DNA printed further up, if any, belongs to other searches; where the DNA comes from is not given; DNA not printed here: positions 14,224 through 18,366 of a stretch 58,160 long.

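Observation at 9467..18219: Translationally coupled four-gene operon with two helicases, two nuclease folds, a coiled-coil protein and an EVE/PUA-like reader: best candidate for an undescribed defence system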

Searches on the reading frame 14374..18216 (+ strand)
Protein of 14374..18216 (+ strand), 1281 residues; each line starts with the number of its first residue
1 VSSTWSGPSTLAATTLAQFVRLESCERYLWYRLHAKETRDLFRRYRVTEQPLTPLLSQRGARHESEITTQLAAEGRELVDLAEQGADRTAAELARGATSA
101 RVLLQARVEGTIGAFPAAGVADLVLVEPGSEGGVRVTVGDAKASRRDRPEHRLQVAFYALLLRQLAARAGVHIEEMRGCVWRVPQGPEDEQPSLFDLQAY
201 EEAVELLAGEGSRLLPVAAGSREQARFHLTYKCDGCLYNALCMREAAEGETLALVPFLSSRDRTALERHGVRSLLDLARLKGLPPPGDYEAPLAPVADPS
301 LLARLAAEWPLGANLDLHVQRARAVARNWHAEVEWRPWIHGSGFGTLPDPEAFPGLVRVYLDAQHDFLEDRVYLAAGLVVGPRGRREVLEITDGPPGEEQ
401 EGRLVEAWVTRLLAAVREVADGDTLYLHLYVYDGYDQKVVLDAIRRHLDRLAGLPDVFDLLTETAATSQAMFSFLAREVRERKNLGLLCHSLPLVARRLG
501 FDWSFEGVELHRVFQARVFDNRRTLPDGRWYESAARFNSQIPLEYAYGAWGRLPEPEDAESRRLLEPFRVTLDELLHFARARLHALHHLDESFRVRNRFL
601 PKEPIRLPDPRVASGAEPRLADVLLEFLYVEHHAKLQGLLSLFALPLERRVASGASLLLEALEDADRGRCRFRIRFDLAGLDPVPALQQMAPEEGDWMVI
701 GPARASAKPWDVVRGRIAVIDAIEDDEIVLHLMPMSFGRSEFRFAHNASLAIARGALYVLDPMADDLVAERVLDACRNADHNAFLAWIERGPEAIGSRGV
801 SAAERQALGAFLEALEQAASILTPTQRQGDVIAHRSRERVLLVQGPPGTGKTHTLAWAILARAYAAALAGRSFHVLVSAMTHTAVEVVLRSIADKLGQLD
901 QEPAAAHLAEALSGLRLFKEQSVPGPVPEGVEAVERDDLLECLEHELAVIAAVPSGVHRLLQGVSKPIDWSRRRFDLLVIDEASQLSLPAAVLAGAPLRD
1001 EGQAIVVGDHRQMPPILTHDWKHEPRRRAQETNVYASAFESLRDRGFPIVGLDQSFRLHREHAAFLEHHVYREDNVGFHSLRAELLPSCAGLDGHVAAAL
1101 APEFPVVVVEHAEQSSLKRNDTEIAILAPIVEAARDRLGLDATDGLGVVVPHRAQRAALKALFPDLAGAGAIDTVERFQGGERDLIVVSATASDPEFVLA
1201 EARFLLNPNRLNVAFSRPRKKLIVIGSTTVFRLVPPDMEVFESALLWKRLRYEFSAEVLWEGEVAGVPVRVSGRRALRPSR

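Call 5: search_protein_families(library=pfam, proteins=[window:14374-18216:+], max_evalue=0.1)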
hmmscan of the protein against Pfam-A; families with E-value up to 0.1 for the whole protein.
window:14374-18216:+ (1281 aa): 14 families
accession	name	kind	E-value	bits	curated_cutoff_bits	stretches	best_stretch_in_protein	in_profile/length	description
PF13087.12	AAA_12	-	4.6e-18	65.9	27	1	1037-1228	4-194/195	AAA domain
PF13086.12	AAA_11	-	6.5e-15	56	27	2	836-894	15-74/257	AAA domain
PF13604.12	AAA_30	-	4.4e-11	43.3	27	1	826-1016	6-131/191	AAA domain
PF13245.12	AAA_19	-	6.3e-10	39.8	25.1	1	831-1016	4-132/134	AAA domain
PF12705.13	PDDEXK_1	-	1.4e-06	28.9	22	1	108-242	117-246/247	PD-(D/E)XK nuclease superfamily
PF13191.12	AAA_16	-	1.6e-06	29.1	32.6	1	834-984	20-142/167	AAA ATPase domain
PF13401.12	AAA_22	-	0.0001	23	27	1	836-986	3-96/130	AAA domain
PF05127.21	NAT10_TcmA_helicase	-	0.0039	17.5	22.7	1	843-989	2-104/176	RNA cytidine acetyltransferase NAT10/TcmA, helicase domain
PF00270.35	DEAD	-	0.0058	16.8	26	1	826-985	2-128/167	DEAD/DEAH box helicase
PF00580.27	UvrD-helicase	-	0.0066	16.6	23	0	829-888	6-61/271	UvrD/REP helicase N-terminal domain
PF13538.12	UvrD_C_2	-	0.027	14.8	27.4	0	1171-1225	3-52/52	UvrD-like helicase C-terminal domain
PF24883.2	NPHP3_N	-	0.033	14.8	24.8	1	834-906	18-89/164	Nephrocystin 3, N-terminal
PF01930.23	Cas_Cas4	-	0.044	14.3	22.7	0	135-166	65-96/160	Domain of unknown function DUF83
PF25201.1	nSTAND6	-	0.055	13.9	27.7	0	833-906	13-81/148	Novel STAND NTPase 6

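Call 6: search_protein_families(library=padloc, proteins=[window:14374-18216:+], max_evalue=0.1)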
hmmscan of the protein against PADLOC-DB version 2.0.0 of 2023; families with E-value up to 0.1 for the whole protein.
window:14374-18216:+ (1281 aa): 16 families
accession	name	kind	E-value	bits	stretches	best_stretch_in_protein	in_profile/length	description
PDLC02895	DpdJ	-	4.1e-44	147.9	1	838-1248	61-474/2112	DpdJ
PDLC03920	MkoA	-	2.6e-37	126.7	2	971-1232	787-1080/1112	-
PDLC03921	MkoA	-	3.9e-27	92.4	3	1146-1232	1482-1571/1607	-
PDLC03924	MkoC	-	1.4e-26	91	3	1113-1237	823-953/1136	-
PDLC05009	PDC-S37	-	6.7e-18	61.9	2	971-1028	934-988/1550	-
PDLC02194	Hhe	-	8.4e-09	31.2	1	970-1227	1376-1637/1911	-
PDLC01447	Cas4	-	0.00011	20.7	1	17-170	11-100/161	"CAS-I,CAS-II,CAS-III,CAS-IV,CAS-V,CAS-VI; acquisition_associated"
PDLC01734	typeIV_RecD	-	0.00016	18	1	812-859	329-375/763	RecD_0_IVD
PDLC00943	Cas4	-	0.00094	17.2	1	115-166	66-113/180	CRISPR-associated protein Cas4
PDLC04140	mad8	-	0.0031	15.1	1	826-856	15-45/314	mads_8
PDLC05065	PDC-S68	-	0.0041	12.9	1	972-1016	701-745/1221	-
PDLC01611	Cas4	-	0.0051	15.1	1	132-166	63-94/158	"CAS-I,CAS-II,CAS-III,CAS-IV,CAS-V,CAS-VI; acquisition_associated"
PDLC01439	typeIV_DinG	-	0.0096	12.6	1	836-891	32-78/575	CAS-IV-A; associated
PDLC05066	PDC-S68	-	0.024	10.6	0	975-1016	678-721/1202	-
PDLC03300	MTase_II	-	0.062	10.3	0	410-444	92-126/302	Type II methyltransferase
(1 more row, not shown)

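Call 10: search_protein_families(library=ncbifam, proteins=[window:14374-18216:+], max_evalue=0.01)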
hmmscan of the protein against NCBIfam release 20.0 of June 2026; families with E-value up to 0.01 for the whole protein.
window:14374-18216:+ (1281 aa): 9 families
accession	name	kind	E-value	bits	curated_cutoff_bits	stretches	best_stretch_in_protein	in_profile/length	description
NF040671.1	PLuB_AAA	exception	1.6e-39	135.1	999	1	815-1235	809-1239/1256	PLuB system helicase-like protein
TIGR00376.1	TIGR00376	hypoth_equivalog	3.8e-28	98.3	348.9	2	971-1231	360-614/639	IGHMBP2 family helicase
NF058533.1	antiphage_ProA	equivalog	2.3e-14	51.8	1500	1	969-1015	1298-1341/1903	anti-phage protein ProA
TIGR01447.1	recD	equivalog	6e-13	48.2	310.15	2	811-906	136-230/597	exodeoxyribonuclease V subunit alpha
NF042953.1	Hhe_antiphage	equivalog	1.1e-09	36.3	2000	1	974-1051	1281-1353/1797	DUF4011 domain-containing anti-phage protein Hhe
TIGR03491.1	TIGR03491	subfamily_domain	7e-08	31.8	97.45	1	66-281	47-243/462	TM0106 family RecB-like putative nuclease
TIGR01448.2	helicase_RecD2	equivalog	4.6e-06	25.1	500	0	806-857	300-350/713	SF1B family DNA helicase RecD2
TIGR00372.1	cas4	equivalog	0.0035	17.2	65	1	115-166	66-113/180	CRISPR-associated protein Cas4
NF008127.0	PRK10875.1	equivalog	0.0067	15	671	0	955-1013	245-308/619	exodeoxyribonuclease V subunit alpha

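Call 11: search_solved_structures(query=window:14374-18216:+, max_evalue=0.001)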
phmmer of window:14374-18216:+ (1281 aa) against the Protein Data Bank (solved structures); distinct sequences matched with E-value up to 0.001: 19.
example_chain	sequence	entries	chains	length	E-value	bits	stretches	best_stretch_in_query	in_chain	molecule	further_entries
5eax_A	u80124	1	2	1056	6.8e-21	76.9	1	825-1242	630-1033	DNA replication ATP-dependent helicase/nuclease DNA2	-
5eaw_A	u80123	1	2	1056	6.8e-21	76.9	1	825-1242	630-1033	DNA replication ATP-dependent helicase/nuclease DNA2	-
5ean_A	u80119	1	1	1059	6.9e-21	76.9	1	825-1242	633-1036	DNA replication ATP-dependent helicase/nuclease DNA2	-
2xzo_A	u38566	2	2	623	1.1e-11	46.4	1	840-1229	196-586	REGULATOR OF NONSENSE TRANSCRIPTS 1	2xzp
2gjk_A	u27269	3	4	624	1.1e-11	46.4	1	840-1229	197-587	Regulator of nonsense transcripts 1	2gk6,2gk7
6ej5_A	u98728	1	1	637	1.2e-11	46.3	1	840-1229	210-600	Regulator of nonsense transcripts 1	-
9qwn_A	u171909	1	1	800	2.4e-11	45.3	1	840-1230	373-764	Isoform 2 of Regulator of nonsense transcripts 1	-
2wjv_A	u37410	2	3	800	2.4e-11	45.3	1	840-1230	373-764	REGULATOR OF NONSENSE TRANSCRIPTS 1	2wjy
8rd3_A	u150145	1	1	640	4.1e-11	44.5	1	974-1228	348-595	ATP-dependent helicase NAM7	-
2xzl_A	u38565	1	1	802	9.1e-11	43.4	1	974-1228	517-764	ATP-DEPENDENT HELICASE NAM7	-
4b3f_X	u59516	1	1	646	1.1e-10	43.1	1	973-1227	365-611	DNA-BINDING PROTEIN SMUBP-2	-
4b3g_A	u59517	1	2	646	1.2e-10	42.9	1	973-1227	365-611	DNA-BINDING PROTEIN SMUBP-2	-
9qdq_A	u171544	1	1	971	1.7e-10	42.5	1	974-1228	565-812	ATP-dependent helicase NAM7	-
5mzn_A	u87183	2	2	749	2.4e-10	42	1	972-1227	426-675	Helicase SEN1,Helicase SEN1 | Helicase SEN1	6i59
8ftm_A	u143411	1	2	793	1.8e-09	39.1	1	974-1229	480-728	5'-3' RNA helicase-like protein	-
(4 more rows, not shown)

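Call 33: find_homologous_proteins(query=window:14374-18216:+, max_evalue=1e-20)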
Query window:14374-18216:+ (1281 aa): 100 proteins with E <= 1e-20 among 8000 candidates.
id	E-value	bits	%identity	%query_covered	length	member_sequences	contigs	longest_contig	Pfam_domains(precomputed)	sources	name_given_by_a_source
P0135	0.0e+0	2861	100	100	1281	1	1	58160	PF13087.13,PF13086.13,PF12705.14,PF13604.13,PF13245.13,PF13191.13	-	-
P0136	0.0e+0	2316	81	99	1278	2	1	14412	PF13087.13,PF13086.13,PF12705.14,PF13604.13,PF13245.13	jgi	jgi:hypothetical protein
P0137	0.0e+0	2299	81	99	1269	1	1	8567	PF13087.13,PF13086.13,PF12705.14,PF13604.13,PF13245.13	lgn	-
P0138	0.0e+0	2282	80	99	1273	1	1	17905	PF13087.13,PF13086.13,PF12705.14,PF13604.13,PF13245.13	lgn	-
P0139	0.0e+0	2240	78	100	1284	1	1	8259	PF13087.13,PF13086.13,PF12705.14,PF13604.13,PF13245.13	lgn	-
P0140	0.0e+0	2232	78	99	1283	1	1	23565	PF13087.13,PF13086.13,PF12705.14,PF13604.13,PF13245.13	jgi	jgi:hypothetical protein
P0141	0.0e+0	2153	75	99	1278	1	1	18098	PF13087.13,PF13086.13,PF12705.14,PF13604.13,PF13245.13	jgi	jgi:Cdc6-like AAA superfamily ATPase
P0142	0.0e+0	2144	75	98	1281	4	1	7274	PF13087.13,PF13086.13,PF00270.36,PF12705.14,PF13604.13,PF13245.13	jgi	jgi:hypothetical protein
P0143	0.0e+0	2128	75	100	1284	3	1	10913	PF13087.13,PF13086.13,PF12705.14,PF13604.13,PF13245.13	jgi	jgi:hypothetical protein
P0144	0.0e+0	2115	75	98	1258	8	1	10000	PF13087.13,PF13086.13,PF12705.14,PF13604.13,PF13245.13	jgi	jgi:hypothetical protein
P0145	0.0e+0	2103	74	99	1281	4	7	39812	PF13087.13,PF13086.13,PF12705.14,PF13604.13,PF13245.13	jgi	jgi:hypothetical protein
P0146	0.0e+0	2094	74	99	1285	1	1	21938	PF13087.13,PF13086.13,PF00270.36,PF12705.14,PF13604.13,PF13245.13,PF13191.13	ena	-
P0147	0.0e+0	2090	74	99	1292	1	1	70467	PF13087.13,PF13086.13,PF12705.14,PF13604.13,PF13245.13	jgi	jgi:hypothetical protein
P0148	0.0e+0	2088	74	99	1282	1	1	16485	PF13087.13,PF13086.13,PF12705.14,PF13604.13,PF13245.13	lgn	-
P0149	0.0e+0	2065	73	99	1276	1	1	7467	PF13087.13,PF13086.13,PF12705.14,PF13604.13,PF13245.13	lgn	-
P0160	0.0e+0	1088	43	99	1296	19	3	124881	PF13087.13,PF13086.13,PF12705.14,PF13604.13,PF13245.13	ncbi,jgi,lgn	jgi:hypothetical protein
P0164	0.0e+0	1081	46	99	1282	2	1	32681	PF13087.13,PF13086.13,PF12705.14,PF13604.13,PF13245.13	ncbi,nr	ncbi:MAG: DEAD/DEAH box helicase [Bacillota bacterium]|nr:DEAD/DEAH box helicase [Bacillota bacteriu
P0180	1.8e-296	1005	41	99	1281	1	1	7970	PF13087.13,PF13086.13,PF12705.14,PF13604.13,PF13245.13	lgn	-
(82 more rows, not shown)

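Call 34: find_encoding_contigs(protein=P0147, flank=10000, max_places=2)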
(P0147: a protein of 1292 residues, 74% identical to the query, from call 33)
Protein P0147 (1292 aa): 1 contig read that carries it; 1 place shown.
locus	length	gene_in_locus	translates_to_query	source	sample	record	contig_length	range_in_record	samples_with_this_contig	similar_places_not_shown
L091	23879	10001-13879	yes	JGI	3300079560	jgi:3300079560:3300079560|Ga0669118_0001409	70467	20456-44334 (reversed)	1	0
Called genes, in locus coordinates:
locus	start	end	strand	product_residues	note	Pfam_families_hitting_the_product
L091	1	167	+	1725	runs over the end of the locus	PF00270:DEAD, PF00271:Helicase_C, PF09369:MZB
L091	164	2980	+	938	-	PF00176:SNF2-rel_dom, PF00270:DEAD, PF04851:ResIII, PF00271:Helicase_C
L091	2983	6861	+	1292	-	PF02384:N6_Mtase, PF20473:MmeI_Mtase (weak), PF07669:Eco57I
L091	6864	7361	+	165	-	-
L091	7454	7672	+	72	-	-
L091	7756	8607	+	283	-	PF00571:CBS (weak)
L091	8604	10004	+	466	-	PF00271:Helicase_C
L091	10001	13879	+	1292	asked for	PF12705:PDDEXK_1 (weak), PF13086:AAA_11, PF13245:AAA_19, PF13604:AAA_30, PF13087:AAA_12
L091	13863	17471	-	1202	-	PF00176:SNF2-rel_dom, PF00270:DEAD (weak), PF04851:ResIII, PF00271:Helicase_C, PF12137:RapA_C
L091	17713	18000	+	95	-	-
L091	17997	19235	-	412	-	PF13328:HD_4, PF22187:DUF6946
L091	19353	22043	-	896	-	PF04480:DUF559, PF18741:MTES_1575, PF00580:UvrD-helicase, PF13245:AAA_19, PF01443:Viral_helicase1 (faint), PF13361:UvrD_C, PF13538:UvrD_C_2 (weak)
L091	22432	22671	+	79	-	-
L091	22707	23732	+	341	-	PF06067:DUF932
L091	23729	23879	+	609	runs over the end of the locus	PF02195:ParB_N, PF17762:HTH_ParB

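Call 35: find_encoding_contigs(protein=P0140, flank=10000, max_places=2)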
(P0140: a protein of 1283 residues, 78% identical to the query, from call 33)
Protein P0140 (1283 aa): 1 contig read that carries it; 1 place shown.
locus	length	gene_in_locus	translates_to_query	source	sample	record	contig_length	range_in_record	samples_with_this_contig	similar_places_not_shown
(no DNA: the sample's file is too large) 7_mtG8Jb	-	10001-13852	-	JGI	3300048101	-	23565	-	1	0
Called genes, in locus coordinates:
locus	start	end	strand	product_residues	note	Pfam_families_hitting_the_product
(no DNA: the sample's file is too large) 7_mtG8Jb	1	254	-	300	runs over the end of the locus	PF02481:DNA_processg_A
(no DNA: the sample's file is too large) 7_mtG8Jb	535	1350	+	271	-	PF13338:AbiEi_4 (weak)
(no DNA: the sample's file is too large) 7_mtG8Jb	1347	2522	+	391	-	PF08843:AbiEii, PF13280:WYL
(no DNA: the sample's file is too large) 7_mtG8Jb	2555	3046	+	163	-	-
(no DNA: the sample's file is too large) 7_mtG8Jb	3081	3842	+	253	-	-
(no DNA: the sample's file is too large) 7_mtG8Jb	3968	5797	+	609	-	PF03235:GmrSD_N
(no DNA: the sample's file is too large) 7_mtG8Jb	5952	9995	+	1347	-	PF25794:SACS, PF13020:NOV_C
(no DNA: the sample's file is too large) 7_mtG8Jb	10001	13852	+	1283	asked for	PF12705:PDDEXK_1 (weak), PF13086:AAA_11, PF13245:AAA_19, PF13604:AAA_30, PF13087:AAA_12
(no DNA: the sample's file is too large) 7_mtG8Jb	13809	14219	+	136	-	PF20274:cREC_REC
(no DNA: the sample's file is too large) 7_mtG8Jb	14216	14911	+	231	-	PF03167:UDG (weak)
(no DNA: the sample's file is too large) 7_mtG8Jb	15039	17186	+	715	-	PF00580:UvrD-helicase, PF13245:AAA_19 (weak), PF13361:UvrD_C, PF13538:UvrD_C_2 (faint)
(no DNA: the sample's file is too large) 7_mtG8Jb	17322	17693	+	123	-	-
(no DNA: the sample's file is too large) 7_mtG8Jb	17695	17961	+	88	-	-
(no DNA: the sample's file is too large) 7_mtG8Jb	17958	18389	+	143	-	-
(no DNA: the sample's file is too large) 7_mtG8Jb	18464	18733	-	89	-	-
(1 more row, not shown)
